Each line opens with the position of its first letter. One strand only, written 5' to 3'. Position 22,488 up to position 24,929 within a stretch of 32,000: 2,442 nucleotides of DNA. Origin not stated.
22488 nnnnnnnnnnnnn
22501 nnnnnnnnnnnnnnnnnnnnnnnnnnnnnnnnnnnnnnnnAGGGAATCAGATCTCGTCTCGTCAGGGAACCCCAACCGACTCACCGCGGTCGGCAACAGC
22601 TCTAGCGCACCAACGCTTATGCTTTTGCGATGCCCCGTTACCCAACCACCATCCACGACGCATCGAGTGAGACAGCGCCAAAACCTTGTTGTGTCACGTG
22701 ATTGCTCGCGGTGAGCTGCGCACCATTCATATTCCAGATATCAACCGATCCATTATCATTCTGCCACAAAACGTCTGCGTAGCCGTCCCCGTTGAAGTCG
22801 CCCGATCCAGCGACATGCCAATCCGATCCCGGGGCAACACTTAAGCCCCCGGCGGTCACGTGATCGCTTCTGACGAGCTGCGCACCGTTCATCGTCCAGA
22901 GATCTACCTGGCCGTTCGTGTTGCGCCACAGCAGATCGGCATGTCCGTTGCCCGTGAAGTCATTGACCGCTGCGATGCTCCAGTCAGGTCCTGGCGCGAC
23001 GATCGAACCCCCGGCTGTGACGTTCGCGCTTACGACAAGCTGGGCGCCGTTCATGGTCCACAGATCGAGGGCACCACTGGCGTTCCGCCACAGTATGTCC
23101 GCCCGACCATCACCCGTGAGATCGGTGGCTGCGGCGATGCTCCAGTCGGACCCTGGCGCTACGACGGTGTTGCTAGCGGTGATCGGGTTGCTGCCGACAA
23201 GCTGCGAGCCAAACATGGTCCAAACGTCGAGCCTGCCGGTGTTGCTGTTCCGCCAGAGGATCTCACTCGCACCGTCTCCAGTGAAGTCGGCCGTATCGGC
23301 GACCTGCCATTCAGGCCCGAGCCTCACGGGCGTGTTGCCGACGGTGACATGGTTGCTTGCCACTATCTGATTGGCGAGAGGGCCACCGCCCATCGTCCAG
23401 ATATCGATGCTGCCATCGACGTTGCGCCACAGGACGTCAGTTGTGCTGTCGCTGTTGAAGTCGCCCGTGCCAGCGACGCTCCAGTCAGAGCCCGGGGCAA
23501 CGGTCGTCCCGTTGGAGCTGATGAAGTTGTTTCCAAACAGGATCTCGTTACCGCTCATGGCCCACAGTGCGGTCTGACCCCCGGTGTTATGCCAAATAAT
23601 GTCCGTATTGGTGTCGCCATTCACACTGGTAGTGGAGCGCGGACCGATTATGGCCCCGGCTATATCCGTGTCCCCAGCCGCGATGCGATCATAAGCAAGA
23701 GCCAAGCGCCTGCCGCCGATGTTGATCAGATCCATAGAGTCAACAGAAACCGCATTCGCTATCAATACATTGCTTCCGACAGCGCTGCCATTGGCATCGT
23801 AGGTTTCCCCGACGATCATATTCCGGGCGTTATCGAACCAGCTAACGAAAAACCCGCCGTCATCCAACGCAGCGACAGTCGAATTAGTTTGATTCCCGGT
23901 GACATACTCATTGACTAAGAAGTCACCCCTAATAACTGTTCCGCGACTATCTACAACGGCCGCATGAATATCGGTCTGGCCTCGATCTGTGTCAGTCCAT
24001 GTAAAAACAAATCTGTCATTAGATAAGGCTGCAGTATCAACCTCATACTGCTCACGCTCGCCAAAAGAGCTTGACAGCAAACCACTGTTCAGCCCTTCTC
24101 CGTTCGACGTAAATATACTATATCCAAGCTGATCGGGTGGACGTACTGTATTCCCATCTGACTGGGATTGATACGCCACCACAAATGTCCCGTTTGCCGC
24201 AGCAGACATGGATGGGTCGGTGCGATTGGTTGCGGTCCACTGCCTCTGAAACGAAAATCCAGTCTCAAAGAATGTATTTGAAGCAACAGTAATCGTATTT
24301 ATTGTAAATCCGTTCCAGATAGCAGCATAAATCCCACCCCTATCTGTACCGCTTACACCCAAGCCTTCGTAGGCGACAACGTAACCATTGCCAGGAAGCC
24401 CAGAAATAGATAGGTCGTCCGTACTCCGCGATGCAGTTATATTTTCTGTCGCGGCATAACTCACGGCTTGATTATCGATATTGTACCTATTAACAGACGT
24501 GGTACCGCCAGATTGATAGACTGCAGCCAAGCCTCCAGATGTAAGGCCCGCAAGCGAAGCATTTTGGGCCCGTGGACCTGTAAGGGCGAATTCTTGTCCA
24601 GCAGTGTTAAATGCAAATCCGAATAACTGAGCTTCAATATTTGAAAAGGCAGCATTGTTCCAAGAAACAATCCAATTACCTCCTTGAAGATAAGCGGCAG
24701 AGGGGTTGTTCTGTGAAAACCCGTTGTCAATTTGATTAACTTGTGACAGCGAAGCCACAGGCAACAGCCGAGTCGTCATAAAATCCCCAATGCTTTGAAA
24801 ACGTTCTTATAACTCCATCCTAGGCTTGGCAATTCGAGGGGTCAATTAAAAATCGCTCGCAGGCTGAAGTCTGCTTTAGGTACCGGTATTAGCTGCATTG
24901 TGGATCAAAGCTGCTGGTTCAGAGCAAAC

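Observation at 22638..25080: Independently promoted low-GC double-propeller FG-GAP/VCBS gene inserted between portal and scaffold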

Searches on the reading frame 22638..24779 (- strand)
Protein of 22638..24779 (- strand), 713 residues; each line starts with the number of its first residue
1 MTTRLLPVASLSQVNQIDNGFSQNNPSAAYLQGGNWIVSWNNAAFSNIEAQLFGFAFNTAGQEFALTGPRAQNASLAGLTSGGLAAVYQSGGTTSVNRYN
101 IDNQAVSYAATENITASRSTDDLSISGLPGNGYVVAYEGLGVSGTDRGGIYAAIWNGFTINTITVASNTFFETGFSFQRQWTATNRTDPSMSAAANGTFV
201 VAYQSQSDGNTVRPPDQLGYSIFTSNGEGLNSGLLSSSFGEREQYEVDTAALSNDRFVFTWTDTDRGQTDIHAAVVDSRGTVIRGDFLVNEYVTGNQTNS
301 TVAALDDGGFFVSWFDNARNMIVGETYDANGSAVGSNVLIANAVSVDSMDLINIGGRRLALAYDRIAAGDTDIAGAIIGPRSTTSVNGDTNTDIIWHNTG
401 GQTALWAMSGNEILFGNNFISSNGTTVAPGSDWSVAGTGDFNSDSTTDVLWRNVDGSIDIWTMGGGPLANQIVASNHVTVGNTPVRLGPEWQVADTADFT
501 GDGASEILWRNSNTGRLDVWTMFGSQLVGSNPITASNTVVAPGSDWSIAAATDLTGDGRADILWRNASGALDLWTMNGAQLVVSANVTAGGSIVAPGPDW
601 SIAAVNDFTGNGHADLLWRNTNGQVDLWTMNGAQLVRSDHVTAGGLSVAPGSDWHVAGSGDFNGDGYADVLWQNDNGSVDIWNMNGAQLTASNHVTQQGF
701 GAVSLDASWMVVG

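Call 5: search_protein_families(library=pfam, proteins=[window:22638-24779:-], max_evalue=0.01)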
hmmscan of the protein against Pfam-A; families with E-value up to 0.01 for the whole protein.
window:22638-24779:- (713 aa): 4 families
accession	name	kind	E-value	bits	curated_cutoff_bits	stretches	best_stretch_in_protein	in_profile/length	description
PF13517.12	FG-GAP_3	-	6.8e-22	78.3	26.9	5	607-672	1-61/61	FG-GAP-like repeat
PF01839.29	FG-GAP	-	8.6e-20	70.6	22.1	3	657-681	5-36/37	FG-GAP repeat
PF12256.14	TcdB_toxin_midN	-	0.00011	22.1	24.8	0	495-524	31-57/181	Insecticide toxin TcdB middle/N-terminal region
PF07483.16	W_rich_C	-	0.00034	21.1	26.2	0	490-522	37-67/105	Tryptophan-rich Synechocystis species C-terminal domain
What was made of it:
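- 22641..23624 (-): C-terminal FG-GAP/VCBS propeller (aa 386-713) with six 54-aa blades and five DxxxDGxxD calcium loops. GC3 is about 0.70-0.79. Pfam FG-GAP_3 and FG-GAP above cut-off (call 5).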

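Call 6: search_protein_families(library=phrogs, proteins=[window:22638-24779:-], max_evalue=0.001)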
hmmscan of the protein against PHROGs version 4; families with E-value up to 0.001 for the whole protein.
window:22638-24779:- (713 aa): 1 family
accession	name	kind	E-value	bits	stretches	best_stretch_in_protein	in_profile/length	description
phrog_38635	-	unknown function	1.2e-05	26.6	0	606-631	86-111/131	-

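Call 9: find_homologous_proteins(query=window:22641-24779:-)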
Query window:22641-24779:- (713 aa): 29 proteins with E <= 0.001 among 8000 candidates.
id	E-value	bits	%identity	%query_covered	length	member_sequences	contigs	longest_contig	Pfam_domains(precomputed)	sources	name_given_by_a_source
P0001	3.3e-251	854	100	55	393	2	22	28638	PF01839.30,PF13517.13,PF07483.17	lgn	-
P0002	1.8e-60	223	31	43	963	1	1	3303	PF01839.30,PF12256.15,PF13517.13,PF00188.33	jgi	jgi:uncharacterized protein YkwD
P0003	3.0e-60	223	35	48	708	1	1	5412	PF01839.30,PF12256.15,PF13517.13,PF19081.7,PF07483.17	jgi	jgi:hypothetical protein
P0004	3.3e-51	193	40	43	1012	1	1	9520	PF01839.30,PF12256.15,PF13517.13,PF00353.26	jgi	jgi:FG-GAP-like repeat/RTX calcium-binding nonapeptide repeat (4 copies)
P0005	1.2e-47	181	34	46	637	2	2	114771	PF01839.30,PF12256.15,PF15780.12,PF13517.13,PF22544.3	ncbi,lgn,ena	-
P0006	3.3e-43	166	37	42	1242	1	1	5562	PF01839.30,PF13517.13,PF00353.26,PF07995.18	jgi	jgi:glucose/arabinose dehydrogenase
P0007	3.8e-38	150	35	42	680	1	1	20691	PF13517.13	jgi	jgi:probable HAF family extracellular repeat protein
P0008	2.7e-37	147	37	45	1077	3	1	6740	PF01839.30,PF13517.13,PF13540.13,PF25384.2,PF25390.2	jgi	jgi:hypothetical protein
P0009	4.1e-32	130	34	45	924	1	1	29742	PF01839.30,PF13517.13,PF14252.12,PF07483.17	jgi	jgi:ELWxxDGT repeat protein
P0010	7.5e-32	129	33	46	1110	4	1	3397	PF01839.30,PF07610.18,PF00415.25,PF13540.13,PF25384.2,PF22544.3,PF25390.2,PF22073.3,PF12256.15,PF15780.12,PF13517.13,PF18998.7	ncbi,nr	ncbi:MAG TPA: FG-GAP-like repeat-containing protein, partial [Usitatibacteraceae bacterium]|nr:FG-GA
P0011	1.4e-31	128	36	42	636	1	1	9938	PF01839.30,PF13365.13,PF13517.13,PF07483.17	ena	-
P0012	4.9e-31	126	39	42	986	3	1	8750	PF01839.30,PF13517.13,PF00353.26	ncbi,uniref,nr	ncbi:FG-GAP-like repeat-containing protein [Sphingomonas sp.]|uniref:FG-GAP-like repeat-containing p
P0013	1.2e-30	125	34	46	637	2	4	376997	PF01839.30,PF12256.15,PF13517.13,PF22544.3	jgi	-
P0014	2.4e-30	124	35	42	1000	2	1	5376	PF01839.30,PF13517.13,PF00353.26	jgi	-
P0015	1.2e-29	121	24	95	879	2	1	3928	PF01839.30,PF13517.13,PF00353.26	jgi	jgi:hypothetical protein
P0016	6.0e-29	119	37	44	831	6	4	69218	PF01839.30,PF00413.31,PF08548.18,PF04151.22,PF13517.13,PF00353.26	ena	-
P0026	1.0e-9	56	24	48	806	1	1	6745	PF00353.26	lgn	-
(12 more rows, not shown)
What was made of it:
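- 22641..23624 (-): Homologues are 31-40% identical, and several carry RTX or M10 peptidase domains (call 9).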

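Call 11: find_encoding_contigs(protein=P0001, flank=10000, max_places=10)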
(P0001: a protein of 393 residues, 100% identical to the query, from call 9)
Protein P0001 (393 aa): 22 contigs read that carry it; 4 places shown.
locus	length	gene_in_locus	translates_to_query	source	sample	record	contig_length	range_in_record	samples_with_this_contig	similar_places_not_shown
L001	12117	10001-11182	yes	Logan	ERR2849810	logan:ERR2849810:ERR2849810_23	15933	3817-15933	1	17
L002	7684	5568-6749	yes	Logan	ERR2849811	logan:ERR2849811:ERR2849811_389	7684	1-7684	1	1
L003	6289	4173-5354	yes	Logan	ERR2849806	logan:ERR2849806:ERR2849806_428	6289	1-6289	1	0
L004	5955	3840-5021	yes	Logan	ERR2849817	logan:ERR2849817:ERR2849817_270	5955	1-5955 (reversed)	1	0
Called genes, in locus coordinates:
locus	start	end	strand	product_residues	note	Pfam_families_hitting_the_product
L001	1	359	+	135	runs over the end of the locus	PF01402:RHH_1 (weak)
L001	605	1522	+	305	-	-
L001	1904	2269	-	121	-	-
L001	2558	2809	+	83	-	-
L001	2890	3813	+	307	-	PF02899:Phage_int_SAM_1 (faint), PF00589:Phage_integrase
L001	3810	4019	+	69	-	-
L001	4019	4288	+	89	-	-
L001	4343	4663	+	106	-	-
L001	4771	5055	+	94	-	PF18932:DUF5681 (weak)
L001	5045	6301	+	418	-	PF04466:Terminase_3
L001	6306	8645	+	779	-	PF16510:P22_portal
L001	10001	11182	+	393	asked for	PF07483:W_rich_C (faint), PF01839:FG-GAP (faint), PF13517:FG-GAP_3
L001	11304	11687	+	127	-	PF13384:HTH_23, PF13518:HTH_28, PF13551:HTH_29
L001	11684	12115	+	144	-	?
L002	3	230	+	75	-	?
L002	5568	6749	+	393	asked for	PF07483:W_rich_C (faint), PF01839:FG-GAP (faint), PF13517:FG-GAP_3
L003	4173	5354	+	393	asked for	PF07483:W_rich_C (faint), PF01839:FG-GAP (faint), PF13517:FG-GAP_3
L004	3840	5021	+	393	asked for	PF07483:W_rich_C (faint), PF01839:FG-GAP (faint), PF13517:FG-GAP_3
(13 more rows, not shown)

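Call 12: find_encoding_contigs(protein=window:22641-24779:-, flank=10000, max_places=10)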
Protein window:22641-24779:- (713 aa): 5 contigs read that carry it; 4 places shown.
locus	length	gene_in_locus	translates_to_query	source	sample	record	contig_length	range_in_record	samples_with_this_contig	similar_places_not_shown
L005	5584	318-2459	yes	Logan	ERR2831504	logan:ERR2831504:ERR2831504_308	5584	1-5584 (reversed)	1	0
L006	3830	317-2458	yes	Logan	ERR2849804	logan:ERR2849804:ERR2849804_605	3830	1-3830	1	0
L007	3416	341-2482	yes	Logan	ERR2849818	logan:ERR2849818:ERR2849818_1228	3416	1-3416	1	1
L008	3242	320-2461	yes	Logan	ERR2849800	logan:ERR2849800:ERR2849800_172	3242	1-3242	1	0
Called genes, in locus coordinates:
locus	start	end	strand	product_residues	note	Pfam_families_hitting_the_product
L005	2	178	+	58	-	?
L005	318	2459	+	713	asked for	PF01839:FG-GAP (faint), PF13517:FG-GAP_3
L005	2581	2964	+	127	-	PF13384:HTH_23, PF13518:HTH_28, PF13551:HTH_29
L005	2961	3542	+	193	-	PF13358:DDE_3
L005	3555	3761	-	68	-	PF11154:DUF2934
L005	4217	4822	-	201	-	PF06210:DUF1003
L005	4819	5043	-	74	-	-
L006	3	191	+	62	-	?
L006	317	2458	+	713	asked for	PF01839:FG-GAP (faint), PF13517:FG-GAP_3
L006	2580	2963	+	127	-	PF13384:HTH_23, PF13518:HTH_28, PF13551:HTH_29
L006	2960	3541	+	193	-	PF13358:DDE_3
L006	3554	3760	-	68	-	PF11154:DUF2934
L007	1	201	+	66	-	?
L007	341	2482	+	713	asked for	PF01839:FG-GAP (faint), PF13517:FG-GAP_3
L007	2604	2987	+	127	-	PF13384:HTH_23, PF13518:HTH_28, PF13551:HTH_29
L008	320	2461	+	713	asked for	PF01839:FG-GAP (faint), PF13517:FG-GAP_3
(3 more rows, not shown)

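Call 19: search_protein_families(library=padloc, proteins=[window:22641-24779:-], max_evalue=0.01)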
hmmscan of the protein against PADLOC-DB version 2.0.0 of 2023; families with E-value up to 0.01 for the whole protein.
window:22641-24779:- (713 aa): 0 families
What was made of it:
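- There is no PADLOC hit for this protein (call 19).
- Tried and rejected: Defence system: PADLOC gave no hit for the protein or for orf53 (call 19).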

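Call 34: predict_structure(alignment_id=A1)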
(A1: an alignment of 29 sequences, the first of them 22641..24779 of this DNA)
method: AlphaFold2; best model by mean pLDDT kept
length: 713 residues; sequences in the alignment: 29
mean_pLDDT: 74.1   pTM: 0.52
mean pLDDT of the five models: 74.1, 72.6, 72.5, 71.3, 70.4
residues with pLDDT >= 90: 187; 70-90: 299; 50-70: 100; < 50: 127
segments of 3 or more residues with pLDDT < 50: 1-23, 168-183, 341-382, 418-426, 530-536, 585-591, 640-645, 691-702
pLDDT, mean of each block of 10 residues (from residue 1): 29 37 67 84 84 77 79 90 91 87 67 69 90 89 66 80 59 31 71 93 81 70 87 73 87 94 86 94 90 77 85 82 80 64 33 29 28 32 70 89 81 52 56 92 90 91 66 62 81 93 92 89 68 51 86 92 91 83 52 74 93 92 88 68 51 90 91 89 75 44 71 74
secondary structure, 60 per line:
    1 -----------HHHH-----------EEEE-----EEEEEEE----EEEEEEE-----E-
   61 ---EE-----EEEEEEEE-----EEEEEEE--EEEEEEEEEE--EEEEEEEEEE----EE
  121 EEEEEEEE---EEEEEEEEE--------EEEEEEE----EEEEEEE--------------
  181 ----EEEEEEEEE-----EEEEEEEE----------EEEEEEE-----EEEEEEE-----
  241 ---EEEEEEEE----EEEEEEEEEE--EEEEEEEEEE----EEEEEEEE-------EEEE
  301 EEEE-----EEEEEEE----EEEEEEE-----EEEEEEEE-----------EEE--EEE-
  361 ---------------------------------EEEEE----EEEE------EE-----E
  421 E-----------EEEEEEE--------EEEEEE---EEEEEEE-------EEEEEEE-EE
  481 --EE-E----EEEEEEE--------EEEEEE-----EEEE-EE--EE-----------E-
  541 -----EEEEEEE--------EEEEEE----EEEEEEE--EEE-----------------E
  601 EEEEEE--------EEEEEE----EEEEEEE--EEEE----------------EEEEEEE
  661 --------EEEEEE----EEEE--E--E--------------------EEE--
elements in order (helices of 4 or more, strands of 3 or more residues): H12-15 E27-30 E36-42 E47-53 E71-78 E84-90 E93-102 E105-114 E119-128 E132-140 E149-155 E160-166 E185-193 E199-206 E217-223 E229-235 E244-251 E256-265 E268-277 E282-289 E297-304 E310-316 E321-327 E333-340 E352-354 E357-359 E394-398 E403-406 E433-439 E448-453 E457-463 E471-477 E491-497 E506-511 E517-520 E546-552 E561-566 E571-577 E580-582 E600-606 E615-620 E625-631 E634-637 E654-660 E669-674 E679-682 E709-711
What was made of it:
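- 23625..24710 (-): N-terminal propeller (about aa 24-385) with seven degenerate 'GGFVVxW' repeats. GC3 is about 0.40 up to codon 303 (nt 23873). DSSP strands and pLDDT of 70-94 in most blades (call 34).
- On FG-GAP/VCBS beta-propeller superfamily: The AlphaFold2 model has all-beta four-stranded blades with pLDDT 80-93 in the blade cores (call 34).
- Checked: The AlphaFold2 model is two all-beta domains, mean pLDDT 74 (call 34).
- AlphaFold2 confidence is low in the inter-domain region 341-382, and pTM is 0.52 (call 34). It has no effector domain (nuclease, NTPase, TIR and the like), only two propellers (calls 5, 34).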

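Call 36: fold_search(model_id=the predicted structure, library=pdb)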
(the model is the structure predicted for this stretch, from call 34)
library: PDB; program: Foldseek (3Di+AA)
matches with E <= 10: 1138; with E <= 0.001: 627
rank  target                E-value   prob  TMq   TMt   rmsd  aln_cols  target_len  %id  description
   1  8dvm_A                1.5e-10  1.00  0.23  0.27  24.3       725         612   10  Crystal structure of LRP6 E3E4 in complex with disulfide constrained peptide E3.6 (released 2023-03-29)
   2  6ve7_B                2.3e-10  1.00  0.26  0.29  23.3       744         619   12  The inner junction complex of Chlamydomonas reinhardtii doublet microtubule (released 2020-02-05)
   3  6h16_A                4.0e-10  1.00  0.24  0.28  24.2       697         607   12  Structure of LRP6 P3E3P4E4 in complex with VHH L-P2-D07 (released 2019-01-30)
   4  7ron                  5.7e-10  1.00  0.34  0.38   4.3       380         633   10  Crystal structure of the Friedel-Crafts alkylating enzyme CylK from Cylindospermum licheniforme (released 2022-03-23)
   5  7roo                  7.1e-10  1.00  0.34  0.37   4.3       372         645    9  Crystal structure of Friedel-Crafts alkylating enzyme CylK from Cylindospermum licheniforme with bromide (released 2022-03-23)
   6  7fh7                  9.7e-10  1.00  0.35  0.38   4.7       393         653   10  Friedel-Crafts alkylation enzyme CylK mutant Y37F (released 2022-02-16)
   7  7fh8                  1.2e-09  1.00  0.34  0.37   4.7       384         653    9  Friedel-Crafts alkylation enzyme CylK mutant H391A (released 2022-02-16)
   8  7ung_e                1.7e-09  1.00  0.25  0.29  24.6       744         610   11  48-nm repeat of the human respiratory doublet microtubule (released 2022-10-05)
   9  7fh6                  1.9e-09  1.00  0.33  0.36   4.6       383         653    9  Friedel-Crafts alkylation enzyme CylK (released 2022-02-16)
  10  6ww7_A                2.6e-09  1.00  0.23  0.18  26.4       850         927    9  Structure of the human ER membrane protein complex in a lipid nanodisc (released 2020-05-27)
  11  8i7o_P1               2.9e-09  1.00  0.24  0.27  23.0       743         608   11  In situ structure of axonemal doublet microtubules in mouse sperm with 16-nm repeat (released 2023-10-11)
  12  8pty_A                4.4e-09  1.00  0.16  0.17  26.2       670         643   11  Cryo-EM structure of human Elp123 in complex with 5'-deoxyadenosine and methionine (released 2024-04-17)
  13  9c7v_1                6.4e-09  1.00  0.21  0.17  23.3       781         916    9  Structure of the human BOS:human EMC complex in GDN (released 2024-08-21)
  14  7esn_A                1.1e-08  1.00  0.30  0.45   7.0       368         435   10  Crystal structure of a L-rhamnose-alpha-1,4-D-glucuronate lyase from Fusarium oxysporum 12S, H105F Rha-GlcA complex (released 2021-08-04)
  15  8cvp_A                1.2e-08  1.00  0.24  0.16  19.2       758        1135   11  Cereblon-DDB1 in the Apo form (released 2022-07-20)
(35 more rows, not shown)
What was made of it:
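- On FG-GAP/VCBS beta-propeller superfamily: Foldseek top hits are propellers (call 36).
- Foldseek returns propellers, including bacterial lectins PLL2, PHL and CV39L (call 36).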

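Call 38: search_protein_families(library=ncbifam, proteins=[window:22641-24779:-], max_evalue=0.001)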
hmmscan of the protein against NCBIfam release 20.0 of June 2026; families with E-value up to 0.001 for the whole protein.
window:22641-24779:- (713 aa): 0 families
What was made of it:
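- No functional family, defence or PHROG assignment was found (calls 6, 19, 38).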

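Call 39: search_dna_similar(query=window:22641-24779:-, collection=phages, mode=protein, max_evalue=0.001, max_rows=25)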
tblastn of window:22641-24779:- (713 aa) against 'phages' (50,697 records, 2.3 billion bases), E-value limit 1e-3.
No match.
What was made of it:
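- Tried and rejected: Known phage protein: tblastn against 50,697 phage genomes gave no match (call 39).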

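Call 41: find_related_loci(query=window:22641-24779:-, collection=viral_contigs, flank=8000)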
Query window:22641-24779:- (713 aa) in viral_contigs; peptide patterns used: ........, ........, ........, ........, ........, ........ (x = any residue, [..] = any of these).
3 stretches matched a pattern, but none encodes a relative of the query by tblastn (E <= 1e-3).
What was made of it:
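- Tried and rejected: The IMG/VR pattern scan found no relative (call 41).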

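Call 44: fold_search(model_id=the predicted structure, library=viral)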
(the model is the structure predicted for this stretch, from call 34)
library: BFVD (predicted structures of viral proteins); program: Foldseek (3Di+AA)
matches with E <= 10: 891; with E <= 0.001: 162
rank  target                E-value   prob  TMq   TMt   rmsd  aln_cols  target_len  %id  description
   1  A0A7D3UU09            9.7e-15  1.00  0.35  0.42   4.6       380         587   17  NHl repeat unit of beta-propeller protein [Fadolivirus FV1/VV64]
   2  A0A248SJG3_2          2.9e-13  1.00  0.27  0.22  20.6       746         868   12  (no name in the UniProt tables at hand)
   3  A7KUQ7                6.5e-12  1.00  0.33  0.27   3.3       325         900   14  (no name in the UniProt tables at hand)
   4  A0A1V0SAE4            1.1e-11  1.00  0.34  0.32  10.9       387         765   10  Bulb-type lectin domain-containing protein [Catovirus CTV1]
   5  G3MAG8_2              2.3e-11  1.00  0.33  0.26  23.2       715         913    8  Gp427 [Bacillus phage G]
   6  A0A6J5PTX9            1.2e-10  1.00  0.22  0.21  23.4       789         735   11  Uncharacterized protein [uncultured Caudovirales phage]
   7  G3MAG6                1.9e-10  1.00  0.35  0.22  35.1       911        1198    9  Gp425 [Bacillus phage G]
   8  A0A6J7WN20            2.4e-10  1.00  0.36  0.48   5.2       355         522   12  Uncharacterized protein [uncultured Caudovirales phage]
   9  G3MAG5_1              3.3e-10  1.00  0.35  0.32   5.2       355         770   12  Gp424 [Bacillus phage G]
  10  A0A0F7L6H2            3.3e-10  1.00  0.33  0.22  19.7       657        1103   11  Uncharacterized protein [uncultured marine virus]
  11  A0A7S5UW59            3.3e-10  1.00  0.31  0.32  18.6       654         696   11  (no name in the UniProt tables at hand)
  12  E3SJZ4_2              3.7e-10  1.00  0.35  0.21  20.2       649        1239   10  Structural protein [Synechococcus phage S-ShM2]
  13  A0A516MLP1            3.9e-10  1.00  0.26  0.27   8.6       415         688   13  (no name in the UniProt tables at hand)
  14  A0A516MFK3            5.0e-10  1.00  0.35  0.50   5.0       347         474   13  (no name in the UniProt tables at hand)
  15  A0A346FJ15            2.2e-09  1.00  0.30  0.28  33.5       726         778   13  (no name in the UniProt tables at hand)
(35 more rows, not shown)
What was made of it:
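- BFVD Foldseek hits include phage structural, fibre and haemagglutinin-like propellers (call 44).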
